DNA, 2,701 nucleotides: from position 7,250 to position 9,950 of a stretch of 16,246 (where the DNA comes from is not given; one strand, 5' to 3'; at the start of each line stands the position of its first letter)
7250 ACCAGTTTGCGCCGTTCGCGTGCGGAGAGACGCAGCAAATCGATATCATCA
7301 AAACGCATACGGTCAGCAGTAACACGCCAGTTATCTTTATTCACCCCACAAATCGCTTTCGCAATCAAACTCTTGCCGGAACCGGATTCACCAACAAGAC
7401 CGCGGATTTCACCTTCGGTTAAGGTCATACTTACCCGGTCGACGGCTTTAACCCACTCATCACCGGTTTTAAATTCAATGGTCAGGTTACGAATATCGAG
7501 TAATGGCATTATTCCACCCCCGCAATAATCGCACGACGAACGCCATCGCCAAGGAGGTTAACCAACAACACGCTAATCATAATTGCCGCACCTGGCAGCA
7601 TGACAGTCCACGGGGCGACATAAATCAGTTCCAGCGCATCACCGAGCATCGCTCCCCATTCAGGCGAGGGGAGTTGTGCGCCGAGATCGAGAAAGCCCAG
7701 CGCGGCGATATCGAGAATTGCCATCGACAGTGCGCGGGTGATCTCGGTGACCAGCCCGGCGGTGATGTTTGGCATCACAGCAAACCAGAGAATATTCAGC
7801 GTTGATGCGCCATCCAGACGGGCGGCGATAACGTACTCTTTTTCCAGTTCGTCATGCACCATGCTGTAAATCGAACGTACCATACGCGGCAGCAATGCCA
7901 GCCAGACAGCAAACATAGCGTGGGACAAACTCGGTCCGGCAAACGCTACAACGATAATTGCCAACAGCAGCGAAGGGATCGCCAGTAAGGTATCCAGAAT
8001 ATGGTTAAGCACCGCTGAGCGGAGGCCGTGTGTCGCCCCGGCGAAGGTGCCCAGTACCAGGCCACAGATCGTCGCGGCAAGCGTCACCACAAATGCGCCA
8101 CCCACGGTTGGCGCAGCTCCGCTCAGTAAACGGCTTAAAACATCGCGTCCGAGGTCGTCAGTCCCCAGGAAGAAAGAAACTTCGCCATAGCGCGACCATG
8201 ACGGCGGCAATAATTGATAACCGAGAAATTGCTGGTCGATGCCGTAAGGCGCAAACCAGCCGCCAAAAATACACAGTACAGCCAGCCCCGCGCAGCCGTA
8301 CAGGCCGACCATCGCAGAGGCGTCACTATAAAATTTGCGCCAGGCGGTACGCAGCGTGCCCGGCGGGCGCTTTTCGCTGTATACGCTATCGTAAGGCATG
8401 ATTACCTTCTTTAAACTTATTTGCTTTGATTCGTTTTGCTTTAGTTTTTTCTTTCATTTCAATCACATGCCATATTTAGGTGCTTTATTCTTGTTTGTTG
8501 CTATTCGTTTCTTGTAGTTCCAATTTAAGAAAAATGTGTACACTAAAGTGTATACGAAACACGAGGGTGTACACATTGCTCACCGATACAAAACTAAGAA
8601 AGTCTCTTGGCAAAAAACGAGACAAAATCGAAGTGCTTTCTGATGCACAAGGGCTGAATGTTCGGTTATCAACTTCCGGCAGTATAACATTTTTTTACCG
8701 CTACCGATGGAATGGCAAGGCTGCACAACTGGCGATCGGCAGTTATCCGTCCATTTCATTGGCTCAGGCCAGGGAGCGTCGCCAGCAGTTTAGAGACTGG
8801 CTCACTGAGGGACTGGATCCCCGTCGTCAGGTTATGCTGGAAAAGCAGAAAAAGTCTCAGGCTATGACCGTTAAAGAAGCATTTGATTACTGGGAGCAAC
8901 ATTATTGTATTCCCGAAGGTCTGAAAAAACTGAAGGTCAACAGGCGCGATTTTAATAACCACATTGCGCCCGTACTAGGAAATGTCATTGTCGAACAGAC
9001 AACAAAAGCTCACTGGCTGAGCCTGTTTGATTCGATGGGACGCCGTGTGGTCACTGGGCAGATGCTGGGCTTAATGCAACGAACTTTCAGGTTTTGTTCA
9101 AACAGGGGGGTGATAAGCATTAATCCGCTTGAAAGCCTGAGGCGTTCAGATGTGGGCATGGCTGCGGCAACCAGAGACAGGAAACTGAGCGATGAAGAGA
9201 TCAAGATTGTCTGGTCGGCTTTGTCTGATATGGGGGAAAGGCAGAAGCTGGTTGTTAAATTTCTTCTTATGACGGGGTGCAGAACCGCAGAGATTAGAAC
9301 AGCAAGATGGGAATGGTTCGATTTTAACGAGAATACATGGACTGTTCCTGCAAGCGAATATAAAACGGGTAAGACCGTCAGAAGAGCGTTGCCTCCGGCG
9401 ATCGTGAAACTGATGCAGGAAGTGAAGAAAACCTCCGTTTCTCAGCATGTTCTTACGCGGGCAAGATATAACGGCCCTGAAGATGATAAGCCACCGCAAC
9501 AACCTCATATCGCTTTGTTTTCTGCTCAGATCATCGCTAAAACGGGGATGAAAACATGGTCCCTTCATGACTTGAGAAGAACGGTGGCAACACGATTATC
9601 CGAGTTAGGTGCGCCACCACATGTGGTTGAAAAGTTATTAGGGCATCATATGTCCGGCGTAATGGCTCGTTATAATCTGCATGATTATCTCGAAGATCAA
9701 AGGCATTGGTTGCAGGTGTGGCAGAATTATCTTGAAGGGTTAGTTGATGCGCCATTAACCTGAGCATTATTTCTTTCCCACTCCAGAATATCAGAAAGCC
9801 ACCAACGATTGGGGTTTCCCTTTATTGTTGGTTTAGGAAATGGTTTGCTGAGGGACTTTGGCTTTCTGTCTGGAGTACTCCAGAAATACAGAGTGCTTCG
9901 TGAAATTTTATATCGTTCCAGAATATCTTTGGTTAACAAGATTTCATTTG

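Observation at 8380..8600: Prophage arm abuts the sapC start codon; sapB and sapA are absent where expected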

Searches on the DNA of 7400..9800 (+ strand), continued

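Call 22: get_annotated_region(hit=H6, flank=6000)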
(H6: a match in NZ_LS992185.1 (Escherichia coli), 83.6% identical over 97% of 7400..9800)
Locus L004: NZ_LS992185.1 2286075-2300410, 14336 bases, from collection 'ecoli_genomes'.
description: Escherichia coli isolate Escherichia coli str. 3426 chromosome 1, complete sequence
organism: Escherichia coli (NCBI taxid 562)
replicon: chromosome; assembly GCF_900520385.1
host: -; source: -; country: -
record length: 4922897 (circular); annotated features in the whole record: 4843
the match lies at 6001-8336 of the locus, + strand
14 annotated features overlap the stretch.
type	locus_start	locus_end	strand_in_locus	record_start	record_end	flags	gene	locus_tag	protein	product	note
CDS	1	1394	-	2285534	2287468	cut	rnb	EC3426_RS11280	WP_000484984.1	exoribonuclease II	-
CDS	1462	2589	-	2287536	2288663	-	yciW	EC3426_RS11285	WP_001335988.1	carboxymuconolactone decarboxylase family protein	-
CDS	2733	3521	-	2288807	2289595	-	fabI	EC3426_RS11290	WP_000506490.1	enoyl-ACP reductase FabI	-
CDS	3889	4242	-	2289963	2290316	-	ycjD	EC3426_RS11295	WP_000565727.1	DUF559 domain-containing protein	-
CDS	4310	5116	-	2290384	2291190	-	sapF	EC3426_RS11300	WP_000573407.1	peptide ABC transporter ATP-binding protein SapF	-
CDS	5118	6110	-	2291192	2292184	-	sapD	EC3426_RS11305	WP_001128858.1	peptide ABC transporter ATP-binding protein SapD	-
CDS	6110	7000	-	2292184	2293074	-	sapC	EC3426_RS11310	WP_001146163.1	peptide ABC transporter permease SapC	-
CDS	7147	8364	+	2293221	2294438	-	-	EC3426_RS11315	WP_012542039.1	tyrosine-type recombinase/integrase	-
CDS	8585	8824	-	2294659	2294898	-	-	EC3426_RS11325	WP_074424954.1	DUF4060 family protein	-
CDS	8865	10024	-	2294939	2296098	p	-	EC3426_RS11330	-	RecT family recombinase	frameshifted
CDS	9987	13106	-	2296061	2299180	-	-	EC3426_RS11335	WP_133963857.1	RecE family exodeoxyribonuclease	-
CDS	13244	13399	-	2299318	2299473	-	-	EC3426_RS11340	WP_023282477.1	YdaE family protein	-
CDS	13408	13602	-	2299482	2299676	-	-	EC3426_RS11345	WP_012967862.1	YebW family protein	-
CDS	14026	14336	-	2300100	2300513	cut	-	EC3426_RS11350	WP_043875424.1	helix-turn-helix domain-containing protein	-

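Call 24: get_annotated_region(hit=H56, flank=400)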
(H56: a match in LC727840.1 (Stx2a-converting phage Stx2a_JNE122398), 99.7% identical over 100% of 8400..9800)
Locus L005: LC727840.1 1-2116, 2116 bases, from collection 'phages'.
description: Stx2a-converting phage Stx2a_JNE122398 DNA, complete genome.
organism: Stx2a-converting phage Stx2a_JNE122398 (NCBI taxid 2977434)
taxonomy: Viruses; Duplodnaviria; Heunggongvirae; Uroviricota; Caudoviricetes
host: -; source: -; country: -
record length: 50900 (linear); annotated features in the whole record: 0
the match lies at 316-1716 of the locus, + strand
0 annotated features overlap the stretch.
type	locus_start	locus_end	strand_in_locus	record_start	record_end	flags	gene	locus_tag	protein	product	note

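Call 28: get_annotated_region(hit=H5, flank=4000)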
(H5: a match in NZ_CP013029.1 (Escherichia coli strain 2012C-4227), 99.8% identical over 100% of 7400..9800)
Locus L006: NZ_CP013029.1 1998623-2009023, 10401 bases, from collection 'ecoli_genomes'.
description: Escherichia coli strain 2012C-4227 chromosome, complete genome
organism: Escherichia coli strain 2012C-4227 (NCBI taxid 562)
replicon: chromosome; assembly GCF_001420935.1
host: Homo sapiens; source: missing; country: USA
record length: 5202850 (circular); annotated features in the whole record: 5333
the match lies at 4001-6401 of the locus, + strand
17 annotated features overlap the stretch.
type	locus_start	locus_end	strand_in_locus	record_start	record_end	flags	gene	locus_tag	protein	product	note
CDS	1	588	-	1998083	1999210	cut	yciW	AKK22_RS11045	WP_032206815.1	carboxymuconolactone decarboxylase family protein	-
CDS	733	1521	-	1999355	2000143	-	fabI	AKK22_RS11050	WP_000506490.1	enoyl-ACP reductase FabI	-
CDS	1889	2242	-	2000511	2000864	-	ycjD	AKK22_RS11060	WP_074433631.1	DUF559 domain-containing protein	-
CDS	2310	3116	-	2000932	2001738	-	sapF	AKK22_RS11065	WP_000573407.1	peptide ABC transporter ATP-binding protein SapF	-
CDS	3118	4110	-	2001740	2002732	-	sapD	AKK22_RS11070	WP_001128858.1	peptide ABC transporter ATP-binding protein SapD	-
CDS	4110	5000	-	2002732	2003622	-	sapC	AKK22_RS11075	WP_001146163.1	peptide ABC transporter permease SapC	-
CDS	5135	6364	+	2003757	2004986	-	-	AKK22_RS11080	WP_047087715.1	tyrosine-type recombinase/integrase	-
CDS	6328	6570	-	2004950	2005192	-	-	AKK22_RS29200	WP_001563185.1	helix-turn-helix transcriptional regulator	-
CDS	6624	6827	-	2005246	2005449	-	-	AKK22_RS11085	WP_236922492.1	DUF4222 domain-containing protein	-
CDS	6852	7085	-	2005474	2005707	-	-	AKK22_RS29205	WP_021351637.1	hypothetical protein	-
CDS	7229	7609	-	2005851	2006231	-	-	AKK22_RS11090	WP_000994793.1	DUF1627 domain-containing protein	-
CDS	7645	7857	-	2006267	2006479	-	-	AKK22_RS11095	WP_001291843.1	DUF1382 family protein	-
CDS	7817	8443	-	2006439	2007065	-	-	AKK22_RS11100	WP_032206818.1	MT-A70 family methyltransferase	-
CDS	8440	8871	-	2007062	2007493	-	-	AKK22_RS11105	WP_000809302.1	hypothetical protein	-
CDS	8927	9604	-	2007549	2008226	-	-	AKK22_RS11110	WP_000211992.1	ORF6N domain-containing protein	-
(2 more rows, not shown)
